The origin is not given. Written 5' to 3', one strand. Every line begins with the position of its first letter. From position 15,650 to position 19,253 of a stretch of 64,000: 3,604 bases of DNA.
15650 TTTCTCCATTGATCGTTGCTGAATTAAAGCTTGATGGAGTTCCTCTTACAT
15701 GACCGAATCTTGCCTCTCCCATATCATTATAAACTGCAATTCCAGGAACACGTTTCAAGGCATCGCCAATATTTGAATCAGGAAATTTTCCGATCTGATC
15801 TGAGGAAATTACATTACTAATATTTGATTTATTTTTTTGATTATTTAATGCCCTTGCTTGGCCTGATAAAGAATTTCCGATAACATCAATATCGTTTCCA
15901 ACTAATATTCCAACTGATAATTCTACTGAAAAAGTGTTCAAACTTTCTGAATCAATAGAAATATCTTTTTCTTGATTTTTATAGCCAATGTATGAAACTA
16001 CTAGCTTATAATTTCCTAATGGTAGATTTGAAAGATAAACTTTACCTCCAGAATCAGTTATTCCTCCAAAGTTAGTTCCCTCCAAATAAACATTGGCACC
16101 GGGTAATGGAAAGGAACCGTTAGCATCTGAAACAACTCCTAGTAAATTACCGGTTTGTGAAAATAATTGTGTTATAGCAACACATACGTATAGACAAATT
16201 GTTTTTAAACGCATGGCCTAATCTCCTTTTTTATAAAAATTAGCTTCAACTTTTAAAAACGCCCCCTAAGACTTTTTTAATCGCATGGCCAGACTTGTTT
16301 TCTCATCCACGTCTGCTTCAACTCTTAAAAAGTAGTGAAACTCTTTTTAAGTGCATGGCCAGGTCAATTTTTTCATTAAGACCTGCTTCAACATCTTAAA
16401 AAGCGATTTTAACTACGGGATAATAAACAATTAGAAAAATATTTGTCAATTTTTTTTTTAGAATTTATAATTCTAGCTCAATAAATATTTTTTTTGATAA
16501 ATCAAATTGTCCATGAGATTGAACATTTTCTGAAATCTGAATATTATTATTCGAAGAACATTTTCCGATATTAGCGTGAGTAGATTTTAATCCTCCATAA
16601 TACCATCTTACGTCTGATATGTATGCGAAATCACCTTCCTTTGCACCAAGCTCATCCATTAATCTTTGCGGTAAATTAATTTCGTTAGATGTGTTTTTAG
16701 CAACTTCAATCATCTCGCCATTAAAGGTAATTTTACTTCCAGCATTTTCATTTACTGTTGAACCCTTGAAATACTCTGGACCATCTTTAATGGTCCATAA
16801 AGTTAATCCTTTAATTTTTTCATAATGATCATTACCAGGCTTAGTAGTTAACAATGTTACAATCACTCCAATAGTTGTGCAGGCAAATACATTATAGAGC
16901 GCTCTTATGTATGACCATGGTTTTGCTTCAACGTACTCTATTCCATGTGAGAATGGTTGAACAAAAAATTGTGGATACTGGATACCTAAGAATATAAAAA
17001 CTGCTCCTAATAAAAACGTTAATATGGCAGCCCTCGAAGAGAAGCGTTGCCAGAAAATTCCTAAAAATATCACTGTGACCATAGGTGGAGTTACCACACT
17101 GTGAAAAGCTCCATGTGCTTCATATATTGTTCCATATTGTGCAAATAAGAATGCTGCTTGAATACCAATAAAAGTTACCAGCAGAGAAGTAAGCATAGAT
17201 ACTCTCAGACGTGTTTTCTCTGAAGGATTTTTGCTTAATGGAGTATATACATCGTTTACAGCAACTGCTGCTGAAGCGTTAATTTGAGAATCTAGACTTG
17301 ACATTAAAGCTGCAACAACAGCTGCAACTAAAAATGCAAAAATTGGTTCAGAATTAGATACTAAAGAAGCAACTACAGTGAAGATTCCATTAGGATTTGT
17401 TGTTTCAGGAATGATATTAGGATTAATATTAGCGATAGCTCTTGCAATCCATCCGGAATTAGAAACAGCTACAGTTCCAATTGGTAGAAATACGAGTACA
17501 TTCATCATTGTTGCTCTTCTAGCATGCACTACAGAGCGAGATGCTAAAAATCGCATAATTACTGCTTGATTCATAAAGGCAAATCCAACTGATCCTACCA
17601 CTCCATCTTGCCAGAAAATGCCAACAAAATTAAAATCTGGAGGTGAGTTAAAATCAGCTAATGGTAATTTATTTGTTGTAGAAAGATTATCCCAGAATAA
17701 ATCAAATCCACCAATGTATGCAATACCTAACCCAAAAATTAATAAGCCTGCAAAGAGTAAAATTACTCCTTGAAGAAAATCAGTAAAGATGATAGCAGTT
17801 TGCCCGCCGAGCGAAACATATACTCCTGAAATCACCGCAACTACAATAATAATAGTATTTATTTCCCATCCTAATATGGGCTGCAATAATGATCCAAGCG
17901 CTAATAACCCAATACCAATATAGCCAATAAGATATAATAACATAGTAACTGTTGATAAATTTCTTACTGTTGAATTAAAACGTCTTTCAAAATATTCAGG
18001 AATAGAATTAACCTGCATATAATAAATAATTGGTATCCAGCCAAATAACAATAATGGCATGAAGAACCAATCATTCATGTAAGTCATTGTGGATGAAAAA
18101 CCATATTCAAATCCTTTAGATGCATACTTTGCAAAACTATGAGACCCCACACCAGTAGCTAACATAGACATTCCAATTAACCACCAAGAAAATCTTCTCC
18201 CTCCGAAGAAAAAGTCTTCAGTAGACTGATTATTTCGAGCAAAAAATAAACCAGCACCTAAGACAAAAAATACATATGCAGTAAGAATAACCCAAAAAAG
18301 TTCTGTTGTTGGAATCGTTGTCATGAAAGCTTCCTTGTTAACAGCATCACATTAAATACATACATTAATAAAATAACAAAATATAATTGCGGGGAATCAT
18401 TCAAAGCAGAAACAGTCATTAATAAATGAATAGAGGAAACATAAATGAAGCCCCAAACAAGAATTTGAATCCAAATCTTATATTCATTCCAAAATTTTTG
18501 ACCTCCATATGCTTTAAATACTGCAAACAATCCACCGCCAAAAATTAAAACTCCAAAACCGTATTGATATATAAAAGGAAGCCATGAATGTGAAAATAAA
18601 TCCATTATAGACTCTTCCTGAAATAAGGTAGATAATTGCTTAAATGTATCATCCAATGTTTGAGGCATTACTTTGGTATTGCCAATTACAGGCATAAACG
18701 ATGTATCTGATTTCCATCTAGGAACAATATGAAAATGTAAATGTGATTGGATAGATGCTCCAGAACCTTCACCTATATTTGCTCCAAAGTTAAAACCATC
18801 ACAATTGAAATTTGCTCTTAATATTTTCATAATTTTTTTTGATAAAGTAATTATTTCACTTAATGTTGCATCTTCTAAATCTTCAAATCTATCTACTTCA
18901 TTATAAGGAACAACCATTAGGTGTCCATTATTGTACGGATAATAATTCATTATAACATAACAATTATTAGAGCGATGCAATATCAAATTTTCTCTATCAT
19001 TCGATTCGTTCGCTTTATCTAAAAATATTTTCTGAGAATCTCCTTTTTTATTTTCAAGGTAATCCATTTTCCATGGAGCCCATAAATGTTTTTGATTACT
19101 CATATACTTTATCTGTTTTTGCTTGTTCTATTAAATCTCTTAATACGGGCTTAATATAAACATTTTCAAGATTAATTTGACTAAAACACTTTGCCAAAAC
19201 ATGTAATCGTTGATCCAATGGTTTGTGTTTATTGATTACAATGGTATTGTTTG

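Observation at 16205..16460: Triplicated translation-initiation region with covarying hairpins in the leader of the TonB-dependent receptor gene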

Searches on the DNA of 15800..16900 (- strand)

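Call 6: search_rna_families(source=window, start=15800, end=16900, threshold=evalue, max_evalue=10)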
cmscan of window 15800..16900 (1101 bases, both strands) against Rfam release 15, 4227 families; matches with E-value up to 10: 6.
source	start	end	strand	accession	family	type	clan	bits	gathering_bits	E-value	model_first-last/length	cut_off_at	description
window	15801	15866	+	RF02291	TtnuCD15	Gene; snRNA; snoRNA; CD-box;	-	24.2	75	1.2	1-65/65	no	Tetrahymena snoRNA TtnuCD15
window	16543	16624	+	RF00134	snoZ196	Gene; snRNA; snoRNA; CD-box;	CL00054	23.1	55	1.1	1-84/84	no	Small nucleolar RNA Z196/R39/R59 family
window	16364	16440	-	RF00528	snoMe28S-Gm1083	Gene; snRNA; snoRNA; CD-box;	-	17.1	48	5.6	1-89/89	no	Small nucleolar RNA Me28S-Gm1083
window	16496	16594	-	RF00124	IS102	Gene; sRNA;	-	16.3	46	5.1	1-206/206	no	IS102 RNA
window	16542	16612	+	RF02788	snoTBR6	Gene; snRNA; snoRNA; CD-box;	-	16.3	37.6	7.4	1-83/83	no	Small nucleolar RNA TBR6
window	16336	16411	-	RF03464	mir-465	Gene; miRNA;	CL00136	16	65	5.4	1-79/79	no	mir-465 microRNA precursor family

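Call 66: build_rna_model(alignment_id=A3, structure=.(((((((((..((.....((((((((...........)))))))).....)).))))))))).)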
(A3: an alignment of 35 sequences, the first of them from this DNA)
Model R1 built from alignment A3 (35 sequences, 64 columns); structure: as given.
model positions 62; base pairs 19; branch points 0; effective number of sequences 3; information 0.902 bits per position. Calibrated on 0.2 Mb of random sequence (short: E-values are rough).
structure used (alignment columns):
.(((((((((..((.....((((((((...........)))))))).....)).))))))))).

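Call 67: search_with_rna_model(model_id=R1, sources=[window, L001, L002, L003, L004, L005, L006, L007, L009, L010, L011, L012, L013, L014, L015, L016, L017, L018, L020, L022, L029, L030, L033, L034, L035, L036, L041, L042, L044, L046, L053, L055, L056, L057, L059, L060, L061, L062, L063, L064, L065], max_evalue=10)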
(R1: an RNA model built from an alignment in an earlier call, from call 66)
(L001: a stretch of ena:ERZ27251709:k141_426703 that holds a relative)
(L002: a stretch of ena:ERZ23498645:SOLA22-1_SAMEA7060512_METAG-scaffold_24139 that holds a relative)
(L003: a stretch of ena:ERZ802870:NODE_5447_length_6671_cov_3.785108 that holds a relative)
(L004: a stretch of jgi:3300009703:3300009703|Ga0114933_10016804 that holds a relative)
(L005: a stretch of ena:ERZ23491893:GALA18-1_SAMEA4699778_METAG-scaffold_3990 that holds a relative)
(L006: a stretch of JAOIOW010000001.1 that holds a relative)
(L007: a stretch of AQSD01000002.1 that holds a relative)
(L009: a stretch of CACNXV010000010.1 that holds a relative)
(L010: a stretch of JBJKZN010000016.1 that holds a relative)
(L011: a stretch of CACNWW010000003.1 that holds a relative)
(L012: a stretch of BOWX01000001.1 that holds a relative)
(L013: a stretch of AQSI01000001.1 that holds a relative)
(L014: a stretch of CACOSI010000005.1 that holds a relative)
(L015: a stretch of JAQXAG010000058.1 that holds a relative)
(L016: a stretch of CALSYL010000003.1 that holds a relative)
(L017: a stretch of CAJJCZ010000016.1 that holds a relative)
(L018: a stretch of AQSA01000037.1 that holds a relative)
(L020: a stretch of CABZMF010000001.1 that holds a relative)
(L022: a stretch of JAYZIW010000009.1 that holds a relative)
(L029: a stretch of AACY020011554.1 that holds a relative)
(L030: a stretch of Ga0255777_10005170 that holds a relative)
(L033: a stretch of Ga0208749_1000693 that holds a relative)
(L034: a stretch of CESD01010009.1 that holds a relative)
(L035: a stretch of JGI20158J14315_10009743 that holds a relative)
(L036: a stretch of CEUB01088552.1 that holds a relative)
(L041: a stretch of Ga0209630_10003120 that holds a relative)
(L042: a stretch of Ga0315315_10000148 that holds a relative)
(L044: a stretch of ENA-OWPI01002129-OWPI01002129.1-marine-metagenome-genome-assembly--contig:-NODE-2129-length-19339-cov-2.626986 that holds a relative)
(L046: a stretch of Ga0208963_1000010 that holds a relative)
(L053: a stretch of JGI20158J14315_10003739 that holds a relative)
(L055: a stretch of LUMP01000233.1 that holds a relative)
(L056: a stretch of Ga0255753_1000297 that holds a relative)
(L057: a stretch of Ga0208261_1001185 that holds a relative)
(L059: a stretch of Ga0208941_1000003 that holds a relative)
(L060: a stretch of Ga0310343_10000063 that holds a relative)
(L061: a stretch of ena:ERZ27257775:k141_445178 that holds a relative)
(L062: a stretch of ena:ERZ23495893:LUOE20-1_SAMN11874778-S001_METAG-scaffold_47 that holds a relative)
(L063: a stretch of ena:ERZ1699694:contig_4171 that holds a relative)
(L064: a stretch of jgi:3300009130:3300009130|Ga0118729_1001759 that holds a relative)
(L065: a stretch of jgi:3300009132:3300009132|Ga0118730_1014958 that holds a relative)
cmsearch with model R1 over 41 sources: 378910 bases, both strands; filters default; matches with E-value up to 10: 113.
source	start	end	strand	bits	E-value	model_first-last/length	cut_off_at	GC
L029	2794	2855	+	85.4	8.6e-15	1-62/62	no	0.32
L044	6161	6222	-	85.4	8.6e-15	1-62/62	no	0.32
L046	2710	2771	-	85.4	8.6e-15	1-62/62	no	0.32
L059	5107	5168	-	85.4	8.6e-15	1-62/62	no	0.32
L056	704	765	+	85.1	9.8e-15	1-62/62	no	0.29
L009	5311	5372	-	85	1e-14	1-62/62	no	0.32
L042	2469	2530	-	85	1e-14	1-62/62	no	0.32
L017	606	667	+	84.6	1.3e-14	1-62/62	no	0.35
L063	4752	4813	+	84.6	1.3e-14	1-62/62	no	0.35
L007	2413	2474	-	84.1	1.7e-14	1-62/62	no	0.34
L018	5376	5437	-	84.1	1.7e-14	1-62/62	no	0.34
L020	5644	5706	+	83.3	2.4e-14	1-62/62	no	0.35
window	16200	16261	-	82.7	3.3e-14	1-62/62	no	0.27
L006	3478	3540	+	81.4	6.2e-14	1-62/62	no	0.32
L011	4150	4212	-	81.4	6.2e-14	1-62/62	no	0.32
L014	265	327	+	81.4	6.2e-14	1-62/62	no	0.32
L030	116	178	+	81.4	6.2e-14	1-62/62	no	0.32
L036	264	326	+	81.4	6.2e-14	1-62/62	no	0.32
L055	6282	6344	+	81.4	6.2e-14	1-62/62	no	0.32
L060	2943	3005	-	81.4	6.2e-14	1-62/62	no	0.32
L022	202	263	+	81.2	6.8e-14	1-62/62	no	0.34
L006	3549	3610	+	80.5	9.5e-14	1-62/62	no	0.35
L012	1683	1744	+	80.5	9.5e-14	1-62/62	no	0.35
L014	336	397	+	80.5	9.5e-14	1-62/62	no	0.35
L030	187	248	+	80.5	9.5e-14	1-62/62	no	0.35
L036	335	396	+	80.5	9.5e-14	1-62/62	no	0.35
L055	6353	6414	+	80.5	9.5e-14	1-62/62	no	0.35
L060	2873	2934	-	80.5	9.5e-14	1-62/62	no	0.35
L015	6232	6294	-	80.2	1.1e-13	1-62/62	no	0.33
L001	70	132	+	80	1.3e-13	1-62/62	no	0.35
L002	398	460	+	80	1.3e-13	1-62/62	no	0.35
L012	1612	1674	+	80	1.3e-13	1-62/62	no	0.35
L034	6821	6883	+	80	1.3e-13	1-62/62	no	0.35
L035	2312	2374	+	80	1.3e-13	1-62/62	no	0.35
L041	7508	7570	-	80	1.3e-13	1-62/62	no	0.35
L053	9544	9606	-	80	1.3e-13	1-62/62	no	0.35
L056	561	623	+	80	1.3e-13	1-62/62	no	0.35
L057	6077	6139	-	80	1.3e-13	1-62/62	no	0.35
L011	4080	4141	-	79.4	1.7e-13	1-62/62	no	0.35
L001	141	202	+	78.6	2.5e-13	1-62/62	no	0.39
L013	3648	3709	+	78.6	2.5e-13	1-62/62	no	0.39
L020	5715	5776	+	78.6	2.5e-13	1-62/62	no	0.39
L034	6892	6953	+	78.6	2.5e-13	1-62/62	no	0.39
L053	9474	9535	-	78.6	2.5e-13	1-62/62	no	0.39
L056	632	693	+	78.6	2.5e-13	1-62/62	no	0.39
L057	6007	6068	-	78.6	2.5e-13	1-62/62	no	0.39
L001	213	272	+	78.6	2.5e-13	1-62/62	no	0.3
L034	6964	7023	+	78.6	2.5e-13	1-62/62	no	0.3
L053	9404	9463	-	78.6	2.5e-13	1-62/62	no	0.3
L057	5937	5996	-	78.6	2.5e-13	1-62/62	no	0.3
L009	5241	5302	-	77.9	3.4e-13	1-62/62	no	0.34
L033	3933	3994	-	77.9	3.4e-13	1-62/62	no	0.34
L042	2399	2460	-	77.9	3.4e-13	1-62/62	no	0.34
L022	344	404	+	77.8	3.6e-13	1-62/62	no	0.28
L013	3577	3639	+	77.4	4.4e-13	1-62/62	no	0.37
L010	5262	5324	+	76.9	5.8e-13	1-62/62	no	0.33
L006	3621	3680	+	76.9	5.8e-13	1-62/62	no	0.3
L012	1755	1814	+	76.9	5.8e-13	1-62/62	no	0.3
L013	3720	3779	+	76.9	5.8e-13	1-62/62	no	0.3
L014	408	467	+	76.9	5.8e-13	1-62/62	no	0.3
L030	259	318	+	76.9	5.8e-13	1-62/62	no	0.3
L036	407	466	+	76.9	5.8e-13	1-62/62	no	0.3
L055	6425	6484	+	76.9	5.8e-13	1-62/62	no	0.3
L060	2803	2862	-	76.9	5.8e-13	1-62/62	no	0.3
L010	5406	5465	+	76.5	7e-13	1-62/62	no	0.28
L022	272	333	+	76.1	8.5e-13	1-62/62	no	0.32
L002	542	601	+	75.9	9.6e-13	1-62/62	no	0.28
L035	2456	2515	+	75.9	9.6e-13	1-62/62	no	0.28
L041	7367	7426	-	75.9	9.6e-13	1-62/62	no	0.28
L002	469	531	+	75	1.5e-12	1-62/62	no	0.32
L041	7437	7499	-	75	1.5e-12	1-62/62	no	0.32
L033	4003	4065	-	74.8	1.6e-12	1-62/62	no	0.35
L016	6961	7024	+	74.5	1.9e-12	1-62/62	no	0.36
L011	4010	4069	-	74.2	2.2e-12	1-62/62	no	0.28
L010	5333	5395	+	74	2.4e-12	1-62/62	no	0.33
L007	2346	2404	-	73.4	3.3e-12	1-62/62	no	0.27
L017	676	734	+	73.4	3.3e-12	1-62/62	no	0.27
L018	5309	5367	-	73.4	3.3e-12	1-62/62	no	0.27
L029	2864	2922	+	73.4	3.3e-12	1-62/62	no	0.27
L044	6094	6152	-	73.4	3.3e-12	1-62/62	no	0.27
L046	2643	2701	-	73.4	3.3e-12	1-62/62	no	0.27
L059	5040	5098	-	73.4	3.3e-12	1-62/62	no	0.27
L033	3862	3922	-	73.1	3.8e-12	1-62/62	no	0.25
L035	2383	2445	+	72.6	4.9e-12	1-62/62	no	0.32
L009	5170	5230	-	71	1.1e-11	1-62/62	no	0.26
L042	2328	2388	-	71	1.1e-11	1-62/62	no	0.26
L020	5787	5846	+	70.9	1.1e-11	1-62/62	no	0.33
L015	6166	6223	-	67.6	5.8e-11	1-62/62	no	0.29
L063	4822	4880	+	66.6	9.1e-11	1-62/62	no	0.31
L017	745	801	+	54.9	3e-08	1-62/62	no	0.21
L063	4891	4947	+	54.9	3e-08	1-62/62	no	0.21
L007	2279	2335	-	51.6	1.6e-07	1-62/62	no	0.18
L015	6099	6155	-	51.6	1.6e-07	1-62/62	no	0.18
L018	5242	5298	-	51.6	1.6e-07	1-62/62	no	0.18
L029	2933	2989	+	51.6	1.6e-07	1-62/62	no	0.18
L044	6027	6083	-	51.6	1.6e-07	1-62/62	no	0.18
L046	2576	2632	-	51.6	1.6e-07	1-62/62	no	0.18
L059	4973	5029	-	51.6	1.6e-07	1-62/62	no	0.18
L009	5170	5230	+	20.2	0.88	1-62/62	no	0.26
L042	2328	2388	+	20.2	0.88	1-62/62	no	0.26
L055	1760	1855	+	19.4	1.3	1-62/62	no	0.27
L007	2279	2335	+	17.9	2.7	1-62/62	no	0.18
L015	6099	6155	+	17.9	2.7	1-62/62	no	0.18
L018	5242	5298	+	17.9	2.7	1-62/62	no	0.18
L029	2933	2989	-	17.9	2.7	1-62/62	no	0.18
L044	6027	6083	+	17.9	2.7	1-62/62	no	0.18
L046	2576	2632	+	17.9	2.7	1-62/62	no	0.18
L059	4973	5029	+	17.9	2.7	1-62/62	no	0.18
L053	1055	1111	+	16.7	4.9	1-62/62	no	0.25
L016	2693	2732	+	16.2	6.2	1-62/62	no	0.25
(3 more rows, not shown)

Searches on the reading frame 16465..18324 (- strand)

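Call 10: search_protein_families(library=pfam, proteins=[window:16465-18324:-])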
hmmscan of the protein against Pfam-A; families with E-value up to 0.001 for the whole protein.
window:16465-18324:- (619 aa): 1 family
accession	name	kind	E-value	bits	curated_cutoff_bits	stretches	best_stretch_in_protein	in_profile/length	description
PF00474.23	SSF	-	1.6e-56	192.4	22.8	1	38-440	1-406/406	Sodium:solute symporter family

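Call 28: search_protein_families(library=ncbifam, proteins=[window:16465-18324:-], max_evalue=0.1)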
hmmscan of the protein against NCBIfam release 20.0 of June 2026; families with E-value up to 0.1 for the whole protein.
window:16465-18324:- (619 aa): 8 families
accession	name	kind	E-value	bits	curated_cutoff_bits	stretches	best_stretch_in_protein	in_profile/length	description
TIGR00813.1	sss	superfamily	2.6e-65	221.1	184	1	38-440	1-411/411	sodium/solute symporter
NF007790.0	PRK10484.1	equivalog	2.2e-30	106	401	1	29-501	26-489/527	solute:sodium symporter family transporter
TIGR02121.1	Na_Pro_sym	equivalog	7.7e-29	100.7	515.5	1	11-465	4-440/488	sodium/proline symporter PutP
TIGR02119.1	panF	equivalog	2e-24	86.4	328.05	1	14-450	7-441/471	sodium/pantothenate symporter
NF011948.0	PRK15419.1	equivalog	1.9e-19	69.9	955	1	12-451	9-448/502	sodium/proline symporter PutP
TIGR03648.1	Na_symport_lg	subfamily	2.3e-12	46.1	320.75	2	327-494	361-527/547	VC_2705 family sodium/solute symporter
NF006903.2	PRK09395.1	subfamily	1.1e-09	37.2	750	1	13-456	40-488/552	cation/acetate symporter ActP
NF009135.0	PRK12488.1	subfamily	0.0002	20.1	850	1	13-442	37-470/549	cation/acetate symporter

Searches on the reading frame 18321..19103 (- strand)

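Call 10: search_protein_families(library=pfam, proteins=[window:18321-19103:-])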
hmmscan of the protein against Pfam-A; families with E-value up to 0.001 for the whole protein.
window:18321-19103:- (260 aa): 3 families
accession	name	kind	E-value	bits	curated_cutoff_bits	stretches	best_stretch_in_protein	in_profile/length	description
PF01230.28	HIT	-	3.8e-14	53.5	21.5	1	40-129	7-95/98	HIT domain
PF11969.13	DcpS_C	-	3.1e-08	34.5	24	1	34-128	10-101/114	Scavenger mRNA decapping enzyme C-term binding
PF04677.20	CwfJ_C_1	-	0.00079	19.7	21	0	34-130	21-110/122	Protein similar to CwfJ C-terminus 1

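Call 28: search_protein_families(library=ncbifam, proteins=[window:18321-19103:-], max_evalue=0.1)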
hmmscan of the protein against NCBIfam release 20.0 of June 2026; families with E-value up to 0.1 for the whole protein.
window:18321-19103:- (260 aa): 3 families
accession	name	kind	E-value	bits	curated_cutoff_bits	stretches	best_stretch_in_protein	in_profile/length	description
NF052622.1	ATPAdlTfActino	equivalog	4.4e-46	156.6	290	1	5-161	13-174/176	ATP adenylyltransferase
NF045834.1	M_plasma_HinT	exception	1.8e-10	41.6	130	1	39-128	12-100/102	histidine triad protein HinT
NF008724.0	PRK11720.1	equivalog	0.076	12.1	448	1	23-126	194-299/348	UDP-glucose--hexose-1-phosphate uridylyltransferase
